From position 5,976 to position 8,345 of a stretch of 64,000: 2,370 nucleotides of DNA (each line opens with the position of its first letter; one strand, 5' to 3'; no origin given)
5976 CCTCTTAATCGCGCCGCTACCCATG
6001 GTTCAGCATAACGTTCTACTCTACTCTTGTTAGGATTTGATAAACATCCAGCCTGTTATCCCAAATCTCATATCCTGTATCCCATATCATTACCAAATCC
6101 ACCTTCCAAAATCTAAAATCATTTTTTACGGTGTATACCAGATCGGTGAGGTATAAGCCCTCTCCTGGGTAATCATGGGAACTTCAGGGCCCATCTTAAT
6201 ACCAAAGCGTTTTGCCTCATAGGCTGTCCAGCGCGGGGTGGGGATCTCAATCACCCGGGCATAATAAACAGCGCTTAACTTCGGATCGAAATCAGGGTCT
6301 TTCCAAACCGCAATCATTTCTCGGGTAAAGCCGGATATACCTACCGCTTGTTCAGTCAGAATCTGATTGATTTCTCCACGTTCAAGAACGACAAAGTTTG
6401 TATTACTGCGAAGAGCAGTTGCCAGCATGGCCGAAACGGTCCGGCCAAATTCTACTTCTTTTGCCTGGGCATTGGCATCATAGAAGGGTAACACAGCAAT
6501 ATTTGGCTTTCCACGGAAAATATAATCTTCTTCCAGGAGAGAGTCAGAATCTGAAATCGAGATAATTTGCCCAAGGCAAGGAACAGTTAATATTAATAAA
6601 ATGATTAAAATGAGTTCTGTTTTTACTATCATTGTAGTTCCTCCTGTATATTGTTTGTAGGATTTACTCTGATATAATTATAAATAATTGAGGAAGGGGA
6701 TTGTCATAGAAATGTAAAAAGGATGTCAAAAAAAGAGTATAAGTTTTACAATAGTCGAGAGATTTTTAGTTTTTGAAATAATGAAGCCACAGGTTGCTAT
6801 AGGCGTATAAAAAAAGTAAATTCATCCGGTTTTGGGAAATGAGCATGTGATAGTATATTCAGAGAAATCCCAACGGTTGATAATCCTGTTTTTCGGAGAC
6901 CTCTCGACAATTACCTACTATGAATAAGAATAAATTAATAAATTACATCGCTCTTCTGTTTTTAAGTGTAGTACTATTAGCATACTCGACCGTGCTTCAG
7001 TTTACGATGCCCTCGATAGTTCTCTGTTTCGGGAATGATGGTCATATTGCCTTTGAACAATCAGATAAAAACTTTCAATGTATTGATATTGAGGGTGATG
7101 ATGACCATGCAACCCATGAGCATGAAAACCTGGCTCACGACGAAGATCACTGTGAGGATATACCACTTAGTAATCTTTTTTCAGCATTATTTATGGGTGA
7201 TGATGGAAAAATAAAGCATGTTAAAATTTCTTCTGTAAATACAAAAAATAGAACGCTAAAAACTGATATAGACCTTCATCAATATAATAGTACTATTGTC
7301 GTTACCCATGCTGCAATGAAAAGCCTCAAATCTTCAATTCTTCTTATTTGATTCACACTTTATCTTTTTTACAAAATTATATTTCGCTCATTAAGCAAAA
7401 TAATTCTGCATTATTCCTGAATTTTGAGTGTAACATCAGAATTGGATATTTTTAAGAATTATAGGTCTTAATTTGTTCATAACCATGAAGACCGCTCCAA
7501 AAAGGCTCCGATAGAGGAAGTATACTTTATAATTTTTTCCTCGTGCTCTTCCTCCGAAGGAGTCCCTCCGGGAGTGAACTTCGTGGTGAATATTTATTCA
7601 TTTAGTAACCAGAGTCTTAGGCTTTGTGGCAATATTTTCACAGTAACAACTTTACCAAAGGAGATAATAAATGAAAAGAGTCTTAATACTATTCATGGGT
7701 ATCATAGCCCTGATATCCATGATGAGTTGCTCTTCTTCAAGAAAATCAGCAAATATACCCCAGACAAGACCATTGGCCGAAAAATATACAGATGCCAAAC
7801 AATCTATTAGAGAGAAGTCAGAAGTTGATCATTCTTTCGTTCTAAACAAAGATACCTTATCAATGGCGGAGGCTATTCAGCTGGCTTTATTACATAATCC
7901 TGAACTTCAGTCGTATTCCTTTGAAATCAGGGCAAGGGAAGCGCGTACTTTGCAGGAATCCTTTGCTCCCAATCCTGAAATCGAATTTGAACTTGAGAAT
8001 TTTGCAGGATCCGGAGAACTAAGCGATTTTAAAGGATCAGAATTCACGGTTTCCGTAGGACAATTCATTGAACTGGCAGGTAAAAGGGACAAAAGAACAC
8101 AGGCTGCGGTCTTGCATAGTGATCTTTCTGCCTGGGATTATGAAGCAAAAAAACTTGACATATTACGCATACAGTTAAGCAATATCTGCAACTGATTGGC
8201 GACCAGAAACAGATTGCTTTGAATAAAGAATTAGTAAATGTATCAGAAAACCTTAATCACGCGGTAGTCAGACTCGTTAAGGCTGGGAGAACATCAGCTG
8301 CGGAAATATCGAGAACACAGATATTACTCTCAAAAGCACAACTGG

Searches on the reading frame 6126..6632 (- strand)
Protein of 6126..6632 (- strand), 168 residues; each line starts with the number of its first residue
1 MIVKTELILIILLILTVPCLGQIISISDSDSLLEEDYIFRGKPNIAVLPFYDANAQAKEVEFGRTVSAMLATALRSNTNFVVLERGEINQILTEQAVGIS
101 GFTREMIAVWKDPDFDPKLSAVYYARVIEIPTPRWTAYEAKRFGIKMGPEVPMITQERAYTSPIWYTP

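Call 51: search_protein_families(library=pfam, proteins=[window:6126-6632:-], max_evalue=0.0001)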
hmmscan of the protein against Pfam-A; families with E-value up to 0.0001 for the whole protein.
window:6126-6632:- (168 aa): 2 families
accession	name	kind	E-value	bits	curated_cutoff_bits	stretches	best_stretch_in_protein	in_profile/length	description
PF12228.14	DUF3604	-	7e-28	97.9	20.4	1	104-168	527-591/591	Protein of unknown function (DUF3604)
PF03783.19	CsgG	-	1.8e-09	37.6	20.8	1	40-104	7-78/210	Curli production assembly/transport component CsgG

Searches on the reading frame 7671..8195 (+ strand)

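Call 51: search_protein_families(library=pfam, proteins=[window:7671-8195:+], max_evalue=0.0001)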
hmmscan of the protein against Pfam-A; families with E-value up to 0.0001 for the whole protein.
window:7671-8195:+ (174 aa): 1 family
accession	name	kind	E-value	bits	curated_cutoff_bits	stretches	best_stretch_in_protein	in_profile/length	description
PF02321.23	OEP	-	3.2e-08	34.1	22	1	66-164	2-105/187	Outer membrane efflux protein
